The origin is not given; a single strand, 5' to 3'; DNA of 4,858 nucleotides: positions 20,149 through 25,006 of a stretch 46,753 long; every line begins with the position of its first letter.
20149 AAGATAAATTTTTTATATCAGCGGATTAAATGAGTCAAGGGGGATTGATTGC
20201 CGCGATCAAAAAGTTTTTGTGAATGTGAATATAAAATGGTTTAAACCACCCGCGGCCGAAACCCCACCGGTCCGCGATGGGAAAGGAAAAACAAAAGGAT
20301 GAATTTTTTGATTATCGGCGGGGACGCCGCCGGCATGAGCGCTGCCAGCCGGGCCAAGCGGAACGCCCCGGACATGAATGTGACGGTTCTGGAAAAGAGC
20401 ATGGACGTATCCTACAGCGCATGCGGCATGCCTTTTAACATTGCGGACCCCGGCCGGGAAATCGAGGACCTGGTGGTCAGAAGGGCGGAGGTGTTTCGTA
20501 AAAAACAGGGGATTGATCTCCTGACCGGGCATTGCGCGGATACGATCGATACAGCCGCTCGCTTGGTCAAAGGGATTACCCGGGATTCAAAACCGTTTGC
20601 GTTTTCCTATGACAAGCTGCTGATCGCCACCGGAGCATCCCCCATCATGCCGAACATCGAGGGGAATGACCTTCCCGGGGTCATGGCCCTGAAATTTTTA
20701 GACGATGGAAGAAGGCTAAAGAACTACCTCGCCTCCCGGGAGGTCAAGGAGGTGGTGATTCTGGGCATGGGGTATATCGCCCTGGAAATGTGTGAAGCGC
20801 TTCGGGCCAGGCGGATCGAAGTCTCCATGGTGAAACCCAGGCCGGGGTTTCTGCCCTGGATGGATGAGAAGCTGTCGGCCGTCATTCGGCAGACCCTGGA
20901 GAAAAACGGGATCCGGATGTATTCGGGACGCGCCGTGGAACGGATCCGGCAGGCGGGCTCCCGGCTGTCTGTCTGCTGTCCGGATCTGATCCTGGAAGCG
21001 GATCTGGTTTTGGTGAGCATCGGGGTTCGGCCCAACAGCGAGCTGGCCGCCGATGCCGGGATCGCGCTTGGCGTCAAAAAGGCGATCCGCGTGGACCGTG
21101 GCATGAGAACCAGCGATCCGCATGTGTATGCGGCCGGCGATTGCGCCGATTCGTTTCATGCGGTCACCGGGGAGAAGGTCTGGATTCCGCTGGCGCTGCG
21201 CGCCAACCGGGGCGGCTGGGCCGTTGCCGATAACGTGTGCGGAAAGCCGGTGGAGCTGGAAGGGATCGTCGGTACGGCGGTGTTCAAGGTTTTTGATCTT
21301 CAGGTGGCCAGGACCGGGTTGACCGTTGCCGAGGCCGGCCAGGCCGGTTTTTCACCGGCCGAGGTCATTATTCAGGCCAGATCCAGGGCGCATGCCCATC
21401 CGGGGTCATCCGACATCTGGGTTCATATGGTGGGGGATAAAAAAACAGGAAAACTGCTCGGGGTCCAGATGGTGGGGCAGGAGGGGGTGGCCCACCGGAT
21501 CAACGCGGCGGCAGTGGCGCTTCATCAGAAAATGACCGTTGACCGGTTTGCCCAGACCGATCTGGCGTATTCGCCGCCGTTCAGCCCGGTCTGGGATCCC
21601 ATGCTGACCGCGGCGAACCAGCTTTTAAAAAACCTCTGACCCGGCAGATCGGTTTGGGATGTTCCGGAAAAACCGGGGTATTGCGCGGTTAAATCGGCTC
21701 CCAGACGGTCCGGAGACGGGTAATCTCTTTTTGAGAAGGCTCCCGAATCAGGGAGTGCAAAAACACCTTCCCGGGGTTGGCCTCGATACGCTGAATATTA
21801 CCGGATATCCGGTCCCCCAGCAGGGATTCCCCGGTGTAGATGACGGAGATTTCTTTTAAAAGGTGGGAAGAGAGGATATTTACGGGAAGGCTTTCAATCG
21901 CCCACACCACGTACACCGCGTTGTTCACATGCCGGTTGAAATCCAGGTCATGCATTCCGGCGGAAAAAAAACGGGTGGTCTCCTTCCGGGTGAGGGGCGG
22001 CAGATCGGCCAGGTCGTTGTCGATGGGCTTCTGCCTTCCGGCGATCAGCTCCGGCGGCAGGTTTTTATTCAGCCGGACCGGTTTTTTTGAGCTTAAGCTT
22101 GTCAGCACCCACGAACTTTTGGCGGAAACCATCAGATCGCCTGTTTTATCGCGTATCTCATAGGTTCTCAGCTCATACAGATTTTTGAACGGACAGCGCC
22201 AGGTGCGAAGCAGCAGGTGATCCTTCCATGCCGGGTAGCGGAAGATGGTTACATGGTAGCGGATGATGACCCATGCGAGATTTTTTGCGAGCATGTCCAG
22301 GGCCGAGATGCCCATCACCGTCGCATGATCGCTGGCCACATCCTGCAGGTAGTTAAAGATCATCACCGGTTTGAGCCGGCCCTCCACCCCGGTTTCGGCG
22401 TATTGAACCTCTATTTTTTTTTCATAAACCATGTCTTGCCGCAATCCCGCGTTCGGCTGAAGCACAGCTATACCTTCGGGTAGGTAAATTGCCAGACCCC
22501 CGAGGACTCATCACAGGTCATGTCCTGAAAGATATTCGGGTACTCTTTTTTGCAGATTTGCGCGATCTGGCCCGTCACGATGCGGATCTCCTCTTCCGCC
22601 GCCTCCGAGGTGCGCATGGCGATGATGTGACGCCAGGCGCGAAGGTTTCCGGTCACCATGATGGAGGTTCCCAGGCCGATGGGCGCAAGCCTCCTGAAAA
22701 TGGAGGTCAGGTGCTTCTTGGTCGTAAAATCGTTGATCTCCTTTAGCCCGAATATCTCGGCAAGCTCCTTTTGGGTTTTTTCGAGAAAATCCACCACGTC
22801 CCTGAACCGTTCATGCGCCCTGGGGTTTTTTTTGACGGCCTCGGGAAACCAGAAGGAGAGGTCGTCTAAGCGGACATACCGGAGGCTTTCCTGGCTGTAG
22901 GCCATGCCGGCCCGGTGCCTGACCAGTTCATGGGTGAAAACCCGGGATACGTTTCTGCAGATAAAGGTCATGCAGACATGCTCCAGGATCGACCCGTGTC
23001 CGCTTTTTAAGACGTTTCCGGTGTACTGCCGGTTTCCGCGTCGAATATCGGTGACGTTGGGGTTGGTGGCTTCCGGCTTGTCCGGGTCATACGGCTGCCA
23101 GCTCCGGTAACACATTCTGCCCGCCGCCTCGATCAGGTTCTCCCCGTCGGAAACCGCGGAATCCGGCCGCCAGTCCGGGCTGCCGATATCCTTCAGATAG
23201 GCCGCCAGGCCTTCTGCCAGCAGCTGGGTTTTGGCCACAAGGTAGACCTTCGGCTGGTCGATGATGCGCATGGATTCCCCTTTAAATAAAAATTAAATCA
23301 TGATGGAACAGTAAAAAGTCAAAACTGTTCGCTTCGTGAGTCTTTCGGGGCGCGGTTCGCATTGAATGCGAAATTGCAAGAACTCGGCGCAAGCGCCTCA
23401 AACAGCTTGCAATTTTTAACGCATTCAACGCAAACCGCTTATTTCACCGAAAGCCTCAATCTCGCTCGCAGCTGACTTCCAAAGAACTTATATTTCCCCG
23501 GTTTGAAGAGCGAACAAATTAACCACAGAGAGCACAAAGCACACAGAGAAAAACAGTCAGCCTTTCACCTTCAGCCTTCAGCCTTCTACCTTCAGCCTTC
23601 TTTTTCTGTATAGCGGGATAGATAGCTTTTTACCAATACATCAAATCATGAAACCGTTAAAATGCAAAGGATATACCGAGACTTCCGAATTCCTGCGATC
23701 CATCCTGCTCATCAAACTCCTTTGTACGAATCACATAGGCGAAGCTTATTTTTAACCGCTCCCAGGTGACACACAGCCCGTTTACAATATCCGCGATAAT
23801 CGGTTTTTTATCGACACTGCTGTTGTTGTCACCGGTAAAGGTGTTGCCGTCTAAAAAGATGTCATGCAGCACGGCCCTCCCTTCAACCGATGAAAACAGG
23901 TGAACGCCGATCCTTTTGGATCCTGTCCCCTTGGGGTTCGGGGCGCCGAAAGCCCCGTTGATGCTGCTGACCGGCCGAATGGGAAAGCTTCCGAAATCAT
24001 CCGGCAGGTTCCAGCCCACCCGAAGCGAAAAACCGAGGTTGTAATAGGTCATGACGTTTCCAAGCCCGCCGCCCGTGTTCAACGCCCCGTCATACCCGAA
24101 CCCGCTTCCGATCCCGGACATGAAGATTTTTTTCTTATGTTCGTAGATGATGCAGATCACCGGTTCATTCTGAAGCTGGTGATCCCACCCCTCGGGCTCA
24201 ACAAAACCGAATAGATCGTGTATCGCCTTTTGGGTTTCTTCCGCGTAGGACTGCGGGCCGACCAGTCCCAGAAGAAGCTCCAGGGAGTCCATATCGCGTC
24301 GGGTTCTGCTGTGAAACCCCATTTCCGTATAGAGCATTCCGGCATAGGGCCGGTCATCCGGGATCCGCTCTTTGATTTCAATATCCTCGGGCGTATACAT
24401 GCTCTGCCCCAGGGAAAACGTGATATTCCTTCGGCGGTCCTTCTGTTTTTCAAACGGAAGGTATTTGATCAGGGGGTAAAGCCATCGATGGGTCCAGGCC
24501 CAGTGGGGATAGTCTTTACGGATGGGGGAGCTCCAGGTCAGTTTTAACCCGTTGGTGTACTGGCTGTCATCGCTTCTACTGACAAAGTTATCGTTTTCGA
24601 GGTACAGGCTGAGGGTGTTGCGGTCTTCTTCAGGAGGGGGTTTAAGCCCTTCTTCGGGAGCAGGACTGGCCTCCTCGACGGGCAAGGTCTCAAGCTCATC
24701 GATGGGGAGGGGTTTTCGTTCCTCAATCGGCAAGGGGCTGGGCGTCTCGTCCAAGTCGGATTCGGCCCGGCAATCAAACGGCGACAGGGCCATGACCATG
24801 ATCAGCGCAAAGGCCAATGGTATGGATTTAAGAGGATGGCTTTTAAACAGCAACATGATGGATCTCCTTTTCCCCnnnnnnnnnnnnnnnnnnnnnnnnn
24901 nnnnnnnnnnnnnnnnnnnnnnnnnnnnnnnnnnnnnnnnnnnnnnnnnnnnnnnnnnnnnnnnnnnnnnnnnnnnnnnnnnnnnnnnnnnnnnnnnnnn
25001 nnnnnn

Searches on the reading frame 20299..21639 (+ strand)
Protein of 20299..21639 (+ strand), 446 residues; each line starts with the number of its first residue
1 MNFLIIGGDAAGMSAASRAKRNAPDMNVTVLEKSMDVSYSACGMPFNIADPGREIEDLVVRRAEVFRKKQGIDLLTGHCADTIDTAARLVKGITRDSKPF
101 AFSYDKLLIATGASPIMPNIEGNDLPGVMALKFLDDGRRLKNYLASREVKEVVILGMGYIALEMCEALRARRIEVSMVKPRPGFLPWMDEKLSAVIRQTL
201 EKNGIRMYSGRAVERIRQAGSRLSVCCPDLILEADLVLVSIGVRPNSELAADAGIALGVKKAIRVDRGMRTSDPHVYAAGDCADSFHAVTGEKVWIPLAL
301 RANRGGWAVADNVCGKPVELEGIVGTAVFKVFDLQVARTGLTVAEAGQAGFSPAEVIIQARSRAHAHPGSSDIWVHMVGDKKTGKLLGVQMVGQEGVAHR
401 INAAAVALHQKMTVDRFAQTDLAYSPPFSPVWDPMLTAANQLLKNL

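Call 8: search_protein_families(library=pfam, proteins=[window:20299-21639:+], max_evalue=0.01)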
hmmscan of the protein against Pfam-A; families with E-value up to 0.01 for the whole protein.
window:20299-21639:+ (446 aa): 9 families
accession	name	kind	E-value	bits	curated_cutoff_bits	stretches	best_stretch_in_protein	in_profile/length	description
PF07992.20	Pyr_redox_2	-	1.5e-56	192.4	26.1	1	2-295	2-280/291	Pyridine nucleotide-disulphide oxidoreductase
PF02852.28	Pyr_redox_dim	-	6.6e-19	68.6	25.3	1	328-431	3-105/110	Pyridine nucleotide-disulphide oxidoreductase, dimerisation domain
PF00070.33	Pyr_redox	-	2e-17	63.9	22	1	152-221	2-71/82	Pyridine nucleotide-disulphide oxidoreductase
PF13738.12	Pyr_redox_3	-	1.4e-06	28.2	30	1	105-280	126-305/305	Pyridine nucleotide-disulphide oxidoreductase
PF13450.12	NAD_binding_8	-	0.00043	20.9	21.9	1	5-37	1-31/68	NAD(P)-binding Rossmann-like domain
PF05834.18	Lycopene_cycl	-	0.00062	19.4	23.4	0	4-39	3-38/380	Lycopene cyclase protein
PF03486.20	HI0933_like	-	0.0024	17.8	50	0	3-35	3-33/244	HI0933-like protein Rossmann domain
PF00890.30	FAD_binding_2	-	0.0065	16.1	20.4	0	4-35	3-32/414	FAD binding domain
PF01266.30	DAO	-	0.0084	16.1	27.9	0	4-39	3-36/353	FAD dependent oxidoreductase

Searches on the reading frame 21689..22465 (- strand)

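Call 5: search_protein_families(library=pfam, proteins=[window:21689-22465:-])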
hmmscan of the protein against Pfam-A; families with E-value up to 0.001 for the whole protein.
window:21689-22465:- (258 aa): 2 families
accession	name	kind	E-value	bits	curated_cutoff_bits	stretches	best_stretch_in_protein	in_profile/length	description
PF01643.23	Acyl-ACP_TE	-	1.4e-25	90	23.7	1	12-135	2-126/131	Acyl-ACP thioesterase N-terminal domain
PF20791.3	Acyl-ACP_TE_C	-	3.5e-16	59.7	21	1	163-256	8-100/101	Acyl-ACP thioesterase C-terminal domain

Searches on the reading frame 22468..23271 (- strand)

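Call 5: search_protein_families(library=pfam, proteins=[window:22468-23271:-])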
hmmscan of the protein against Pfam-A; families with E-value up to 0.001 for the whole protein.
window:22468-23271:- (267 aa): 1 family
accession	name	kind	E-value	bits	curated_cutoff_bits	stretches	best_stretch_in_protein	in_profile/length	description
PF02511.20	Thy1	-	7.1e-44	150.3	24.8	1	41-246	7-191/191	Thymidylate synthase complementing protein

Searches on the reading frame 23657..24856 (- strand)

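Call 5: search_protein_families(library=pfam, proteins=[window:23657-24856:-])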
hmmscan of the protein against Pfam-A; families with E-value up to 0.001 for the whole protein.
window:23657-24856:- (399 aa): 1 family
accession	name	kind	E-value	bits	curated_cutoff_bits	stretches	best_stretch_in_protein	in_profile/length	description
PF09982.15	LpxR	-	1.4e-99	333.6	26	1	76-399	17-323/323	Outer membrane protein LpxR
